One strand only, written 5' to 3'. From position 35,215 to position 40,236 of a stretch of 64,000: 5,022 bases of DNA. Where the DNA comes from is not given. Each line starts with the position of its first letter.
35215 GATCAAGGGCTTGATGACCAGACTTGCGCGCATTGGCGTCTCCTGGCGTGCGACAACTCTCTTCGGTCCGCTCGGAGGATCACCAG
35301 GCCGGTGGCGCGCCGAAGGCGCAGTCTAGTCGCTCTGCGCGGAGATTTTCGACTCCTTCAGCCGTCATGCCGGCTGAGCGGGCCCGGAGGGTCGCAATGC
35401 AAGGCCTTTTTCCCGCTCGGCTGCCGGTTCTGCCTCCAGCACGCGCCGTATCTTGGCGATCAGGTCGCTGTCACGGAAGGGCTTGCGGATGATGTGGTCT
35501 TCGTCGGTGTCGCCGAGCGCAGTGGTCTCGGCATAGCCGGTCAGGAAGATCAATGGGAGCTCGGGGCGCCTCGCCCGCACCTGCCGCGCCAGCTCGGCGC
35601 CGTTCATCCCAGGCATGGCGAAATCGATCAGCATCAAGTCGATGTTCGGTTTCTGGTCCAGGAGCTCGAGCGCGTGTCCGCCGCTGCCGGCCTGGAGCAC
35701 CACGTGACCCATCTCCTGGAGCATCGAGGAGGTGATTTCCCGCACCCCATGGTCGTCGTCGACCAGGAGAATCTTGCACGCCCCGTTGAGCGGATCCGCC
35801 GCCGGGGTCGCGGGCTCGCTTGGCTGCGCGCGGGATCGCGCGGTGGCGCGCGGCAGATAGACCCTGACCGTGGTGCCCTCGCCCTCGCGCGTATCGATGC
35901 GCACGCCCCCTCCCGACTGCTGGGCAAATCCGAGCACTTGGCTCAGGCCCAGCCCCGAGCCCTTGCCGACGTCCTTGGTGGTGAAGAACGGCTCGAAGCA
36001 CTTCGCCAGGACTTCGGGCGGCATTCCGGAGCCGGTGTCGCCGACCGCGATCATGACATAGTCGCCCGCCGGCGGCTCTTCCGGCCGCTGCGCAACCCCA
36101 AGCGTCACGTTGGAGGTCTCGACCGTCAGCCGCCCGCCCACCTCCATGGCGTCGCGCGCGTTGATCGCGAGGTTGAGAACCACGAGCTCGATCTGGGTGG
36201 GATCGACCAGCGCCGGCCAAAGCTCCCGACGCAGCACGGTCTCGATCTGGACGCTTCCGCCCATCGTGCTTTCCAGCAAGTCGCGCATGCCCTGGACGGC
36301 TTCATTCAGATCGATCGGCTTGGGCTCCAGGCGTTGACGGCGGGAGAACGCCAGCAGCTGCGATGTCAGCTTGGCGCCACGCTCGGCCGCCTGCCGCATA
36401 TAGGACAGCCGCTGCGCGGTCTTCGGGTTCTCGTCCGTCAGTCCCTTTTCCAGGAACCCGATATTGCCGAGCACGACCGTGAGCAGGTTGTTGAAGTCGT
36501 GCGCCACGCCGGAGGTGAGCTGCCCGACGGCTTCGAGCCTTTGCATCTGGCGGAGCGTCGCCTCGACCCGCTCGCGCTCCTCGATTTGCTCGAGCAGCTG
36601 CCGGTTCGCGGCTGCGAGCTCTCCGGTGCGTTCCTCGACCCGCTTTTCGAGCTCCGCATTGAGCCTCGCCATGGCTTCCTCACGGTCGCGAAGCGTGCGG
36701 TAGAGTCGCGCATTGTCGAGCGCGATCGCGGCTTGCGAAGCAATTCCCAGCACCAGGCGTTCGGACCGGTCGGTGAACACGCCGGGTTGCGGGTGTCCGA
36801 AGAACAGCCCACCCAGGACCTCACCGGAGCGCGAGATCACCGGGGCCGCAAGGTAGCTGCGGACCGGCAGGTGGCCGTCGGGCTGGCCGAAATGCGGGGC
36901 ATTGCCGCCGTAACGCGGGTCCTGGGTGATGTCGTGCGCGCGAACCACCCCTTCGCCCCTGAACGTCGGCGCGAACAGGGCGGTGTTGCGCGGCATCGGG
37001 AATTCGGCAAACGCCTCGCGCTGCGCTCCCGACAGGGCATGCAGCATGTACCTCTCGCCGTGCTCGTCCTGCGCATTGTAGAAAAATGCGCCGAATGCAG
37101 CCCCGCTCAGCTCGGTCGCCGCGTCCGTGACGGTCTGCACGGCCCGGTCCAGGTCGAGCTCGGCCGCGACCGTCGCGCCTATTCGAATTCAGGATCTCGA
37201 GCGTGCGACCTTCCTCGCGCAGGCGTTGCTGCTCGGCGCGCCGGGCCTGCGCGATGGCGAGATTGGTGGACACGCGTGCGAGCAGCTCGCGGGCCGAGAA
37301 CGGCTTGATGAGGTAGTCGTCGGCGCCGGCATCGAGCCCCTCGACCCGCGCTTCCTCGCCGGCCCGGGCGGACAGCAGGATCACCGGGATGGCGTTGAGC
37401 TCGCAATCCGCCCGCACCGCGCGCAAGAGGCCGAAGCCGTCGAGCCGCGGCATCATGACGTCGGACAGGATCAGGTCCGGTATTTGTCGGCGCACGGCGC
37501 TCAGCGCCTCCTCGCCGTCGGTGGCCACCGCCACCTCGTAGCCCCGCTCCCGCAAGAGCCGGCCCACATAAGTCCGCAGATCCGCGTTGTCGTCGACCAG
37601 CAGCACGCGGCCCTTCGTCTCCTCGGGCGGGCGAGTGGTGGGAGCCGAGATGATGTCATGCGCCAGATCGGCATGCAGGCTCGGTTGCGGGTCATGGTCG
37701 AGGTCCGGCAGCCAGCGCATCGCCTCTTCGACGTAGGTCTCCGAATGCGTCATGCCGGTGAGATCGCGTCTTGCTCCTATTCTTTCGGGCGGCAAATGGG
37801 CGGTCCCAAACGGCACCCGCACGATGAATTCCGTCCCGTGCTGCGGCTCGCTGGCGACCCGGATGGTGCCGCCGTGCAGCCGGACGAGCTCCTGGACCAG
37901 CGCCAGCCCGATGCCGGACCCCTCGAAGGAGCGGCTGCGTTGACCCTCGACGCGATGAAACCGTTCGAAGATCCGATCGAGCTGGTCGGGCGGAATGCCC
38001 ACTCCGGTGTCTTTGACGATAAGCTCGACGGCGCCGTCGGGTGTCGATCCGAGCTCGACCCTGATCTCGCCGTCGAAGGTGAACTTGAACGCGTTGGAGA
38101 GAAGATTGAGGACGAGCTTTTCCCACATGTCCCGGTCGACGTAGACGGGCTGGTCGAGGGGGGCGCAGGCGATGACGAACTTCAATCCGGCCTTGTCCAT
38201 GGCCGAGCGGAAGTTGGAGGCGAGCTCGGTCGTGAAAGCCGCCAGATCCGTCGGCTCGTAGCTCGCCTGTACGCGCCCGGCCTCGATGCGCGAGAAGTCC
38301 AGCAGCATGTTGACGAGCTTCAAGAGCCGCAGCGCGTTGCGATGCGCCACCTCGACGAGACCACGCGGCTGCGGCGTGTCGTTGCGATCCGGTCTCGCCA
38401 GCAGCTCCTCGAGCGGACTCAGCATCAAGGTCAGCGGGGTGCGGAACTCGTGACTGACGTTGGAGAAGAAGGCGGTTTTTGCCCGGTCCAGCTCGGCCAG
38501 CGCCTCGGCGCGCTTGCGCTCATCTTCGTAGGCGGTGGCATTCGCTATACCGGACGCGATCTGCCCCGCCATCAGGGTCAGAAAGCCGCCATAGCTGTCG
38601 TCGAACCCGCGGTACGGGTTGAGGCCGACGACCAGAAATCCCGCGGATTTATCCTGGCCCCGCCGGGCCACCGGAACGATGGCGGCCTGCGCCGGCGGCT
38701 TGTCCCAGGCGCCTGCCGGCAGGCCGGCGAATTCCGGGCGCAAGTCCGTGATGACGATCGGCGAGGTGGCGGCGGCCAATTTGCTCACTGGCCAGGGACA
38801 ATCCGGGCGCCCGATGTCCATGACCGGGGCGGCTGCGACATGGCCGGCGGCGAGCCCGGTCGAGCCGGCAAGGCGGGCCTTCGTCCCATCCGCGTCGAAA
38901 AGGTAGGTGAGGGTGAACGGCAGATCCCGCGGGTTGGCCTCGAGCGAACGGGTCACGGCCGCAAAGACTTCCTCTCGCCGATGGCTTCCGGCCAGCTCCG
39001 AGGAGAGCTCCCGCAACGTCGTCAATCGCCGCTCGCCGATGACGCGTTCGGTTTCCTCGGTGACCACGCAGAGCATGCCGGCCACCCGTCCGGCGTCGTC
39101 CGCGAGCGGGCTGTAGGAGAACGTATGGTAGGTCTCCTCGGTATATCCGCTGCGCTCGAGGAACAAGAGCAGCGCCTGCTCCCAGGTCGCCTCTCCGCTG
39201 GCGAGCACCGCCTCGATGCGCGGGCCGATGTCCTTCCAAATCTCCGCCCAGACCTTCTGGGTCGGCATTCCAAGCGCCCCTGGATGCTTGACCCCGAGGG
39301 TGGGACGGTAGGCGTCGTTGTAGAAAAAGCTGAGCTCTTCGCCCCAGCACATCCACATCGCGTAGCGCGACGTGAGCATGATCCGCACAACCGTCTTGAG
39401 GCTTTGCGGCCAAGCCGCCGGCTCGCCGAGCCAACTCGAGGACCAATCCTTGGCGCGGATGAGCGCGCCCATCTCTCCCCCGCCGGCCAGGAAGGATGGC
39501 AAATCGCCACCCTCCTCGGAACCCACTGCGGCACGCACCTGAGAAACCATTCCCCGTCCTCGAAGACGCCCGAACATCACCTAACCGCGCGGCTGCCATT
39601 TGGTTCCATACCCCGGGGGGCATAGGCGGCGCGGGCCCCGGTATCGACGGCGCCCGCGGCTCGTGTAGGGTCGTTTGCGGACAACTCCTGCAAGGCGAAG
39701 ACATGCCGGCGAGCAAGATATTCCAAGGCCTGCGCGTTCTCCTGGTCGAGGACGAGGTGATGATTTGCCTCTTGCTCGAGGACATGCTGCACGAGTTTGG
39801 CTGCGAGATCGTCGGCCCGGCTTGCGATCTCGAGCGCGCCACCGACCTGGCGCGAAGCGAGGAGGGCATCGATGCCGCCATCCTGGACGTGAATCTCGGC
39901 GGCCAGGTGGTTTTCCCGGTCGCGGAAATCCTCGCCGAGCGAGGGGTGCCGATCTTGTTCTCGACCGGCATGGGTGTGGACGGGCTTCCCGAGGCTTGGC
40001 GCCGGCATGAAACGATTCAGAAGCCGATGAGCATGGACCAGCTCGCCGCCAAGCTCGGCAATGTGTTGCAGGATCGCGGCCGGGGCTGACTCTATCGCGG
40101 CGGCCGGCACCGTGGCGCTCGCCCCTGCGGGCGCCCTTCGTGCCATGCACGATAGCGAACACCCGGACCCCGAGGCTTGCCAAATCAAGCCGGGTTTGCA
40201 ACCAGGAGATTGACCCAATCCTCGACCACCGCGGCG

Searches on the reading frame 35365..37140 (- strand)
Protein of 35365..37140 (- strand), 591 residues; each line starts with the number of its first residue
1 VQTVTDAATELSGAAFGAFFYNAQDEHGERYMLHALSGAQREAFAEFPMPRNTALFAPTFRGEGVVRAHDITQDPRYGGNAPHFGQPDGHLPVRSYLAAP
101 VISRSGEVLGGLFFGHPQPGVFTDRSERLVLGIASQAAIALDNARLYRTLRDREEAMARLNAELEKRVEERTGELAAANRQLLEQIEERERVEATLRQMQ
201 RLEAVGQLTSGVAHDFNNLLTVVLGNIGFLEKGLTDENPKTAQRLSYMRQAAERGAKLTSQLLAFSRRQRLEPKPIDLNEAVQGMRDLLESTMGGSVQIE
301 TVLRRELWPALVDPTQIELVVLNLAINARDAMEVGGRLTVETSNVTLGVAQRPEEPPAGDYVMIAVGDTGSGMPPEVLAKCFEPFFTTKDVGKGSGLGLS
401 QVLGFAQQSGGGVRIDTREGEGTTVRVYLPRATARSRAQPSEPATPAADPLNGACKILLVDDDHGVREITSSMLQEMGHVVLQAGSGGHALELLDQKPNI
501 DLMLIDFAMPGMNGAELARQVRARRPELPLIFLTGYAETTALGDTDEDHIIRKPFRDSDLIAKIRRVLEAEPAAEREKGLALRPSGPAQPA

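Call 44: search_protein_families(library=pfam, proteins=[window:35365-37140:-], max_evalue=0.001)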
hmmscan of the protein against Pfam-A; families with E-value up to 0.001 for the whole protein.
window:35365-37140:- (591 aa): 6 families
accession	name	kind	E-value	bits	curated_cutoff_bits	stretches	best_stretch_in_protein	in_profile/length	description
PF00072.30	Response_reg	-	7.8e-22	78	30.2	1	457-565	1-111/111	Response regulator receiver domain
PF02518.31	HATPase_c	-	1.3e-19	71.1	26.4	1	313-432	2-110/111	Histidine kinase-, DNA gyrase B-, and HSP90-like ATPase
PF13185.12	GAF_2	-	9.5e-17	61.9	28.6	1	1-142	8-136/136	GAF domain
PF01590.32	GAF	-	4.6e-13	50.3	22.4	1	2-141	7-133/133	GAF domain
PF00512.31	HisKA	-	1.3e-09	38.4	26.9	1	205-269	2-64/66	His Kinase A (phospho-acceptor) domain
PF13492.12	GAF_3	-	2.5e-06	28.3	27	1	40-143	42-129/129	GAF domain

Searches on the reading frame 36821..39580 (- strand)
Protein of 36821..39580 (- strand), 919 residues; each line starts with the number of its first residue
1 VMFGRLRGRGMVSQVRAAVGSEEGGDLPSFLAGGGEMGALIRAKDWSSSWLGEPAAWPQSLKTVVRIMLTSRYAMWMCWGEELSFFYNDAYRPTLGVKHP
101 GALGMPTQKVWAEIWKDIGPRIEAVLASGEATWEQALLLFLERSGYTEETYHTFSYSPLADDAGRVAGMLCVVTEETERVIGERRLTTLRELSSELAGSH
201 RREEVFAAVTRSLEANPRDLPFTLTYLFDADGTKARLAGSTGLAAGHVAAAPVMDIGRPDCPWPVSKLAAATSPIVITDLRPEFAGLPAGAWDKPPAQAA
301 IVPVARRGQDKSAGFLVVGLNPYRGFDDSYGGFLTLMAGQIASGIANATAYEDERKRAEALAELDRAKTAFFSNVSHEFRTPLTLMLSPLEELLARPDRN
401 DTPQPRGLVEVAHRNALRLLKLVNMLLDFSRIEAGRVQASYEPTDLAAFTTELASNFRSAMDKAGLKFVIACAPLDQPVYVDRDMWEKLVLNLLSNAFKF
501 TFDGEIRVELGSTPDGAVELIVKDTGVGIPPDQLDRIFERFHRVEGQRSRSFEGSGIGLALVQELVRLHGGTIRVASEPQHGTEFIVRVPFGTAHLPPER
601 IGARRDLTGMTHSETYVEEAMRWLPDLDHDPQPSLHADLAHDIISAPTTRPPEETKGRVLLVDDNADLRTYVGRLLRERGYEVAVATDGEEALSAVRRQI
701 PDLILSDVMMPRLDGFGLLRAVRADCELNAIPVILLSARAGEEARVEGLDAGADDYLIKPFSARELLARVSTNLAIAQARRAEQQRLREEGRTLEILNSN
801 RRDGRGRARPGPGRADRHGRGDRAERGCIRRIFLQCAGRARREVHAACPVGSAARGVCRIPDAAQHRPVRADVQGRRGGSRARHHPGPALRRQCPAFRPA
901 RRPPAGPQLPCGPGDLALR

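Call 44: search_protein_families(library=pfam, proteins=[window:36821-39580:-], max_evalue=0.001)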
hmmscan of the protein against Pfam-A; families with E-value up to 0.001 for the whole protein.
window:36821-39580:- (919 aa): 5 families
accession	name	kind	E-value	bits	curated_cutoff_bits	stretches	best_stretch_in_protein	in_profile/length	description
PF02518.31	HATPase_c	-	6e-30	104.4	26.4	1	483-591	3-109/111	Histidine kinase-, DNA gyrase B-, and HSP90-like ATPase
PF00072.30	Response_reg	-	1.4e-28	99.7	30.2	1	659-770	1-110/111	Response regulator receiver domain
PF00512.31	HisKA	-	4.4e-16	59.1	26.9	1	367-435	1-66/66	His Kinase A (phospho-acceptor) domain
PF13185.12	GAF_2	-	2e-11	44.7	28.6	1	203-345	5-135/136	GAF domain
PF08448.16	PAS_4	-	7.8e-05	23.3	23.1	1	86-180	19-109/110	PAS fold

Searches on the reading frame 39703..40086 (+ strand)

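Call 4: search_protein_families(library=pfam, proteins=[window:39703-40086:+], max_evalue=0.01)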
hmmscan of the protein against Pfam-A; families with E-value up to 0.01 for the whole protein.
window:39703-40086:+ (128 aa): 1 family
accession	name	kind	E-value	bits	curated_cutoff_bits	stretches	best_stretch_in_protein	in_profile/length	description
PF00072.30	Response_reg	-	2e-07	31.6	30.2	1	12-117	1-109/111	Response regulator receiver domain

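Call 49: search_protein_families(library=ncbifam, proteins=[window:39703-40086:+], max_evalue=0.001)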
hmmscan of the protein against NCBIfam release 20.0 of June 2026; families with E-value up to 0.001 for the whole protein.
window:39703-40086:+ (128 aa): 8 families
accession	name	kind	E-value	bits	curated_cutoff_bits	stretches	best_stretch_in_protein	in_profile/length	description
NF009971.0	PRK13435.1-2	subfamily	6.1e-15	55.3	151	1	11-120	2-111/141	response regulator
NF009972.0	PRK13435.1-3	subfamily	1.4e-10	41.1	119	1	8-90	15-96/146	response regulator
NF006623.1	PRK09191.1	subfamily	8.3e-09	35.6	240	1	11-118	139-248/258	PhyR family response regulator anti-anti-sigma factor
NF009974.0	PRK13435.1-6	equivalog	9e-08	31.9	171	1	9-110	5-107/155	response regulator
NF009973.0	PRK13435.1-4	equivalog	1.1e-07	32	158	1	9-125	8-125/154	response regulator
NF009970.0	PRK13435.1-1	equivalog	3.7e-07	30.2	143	1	11-119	2-109/125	response regulator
NF041832.1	near_NosP_CTERM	subfamily_domain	0.00014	21.1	400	1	5-119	247-367/370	NahK/ErcS family hybrid sensor histidine kinase/response regulator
TIGR02956.1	TMAO_torS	equivalog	0.00038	18.7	676.5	0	8-124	700-822/967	TMAO reductase system sensor histidine kinase/response regulator TorS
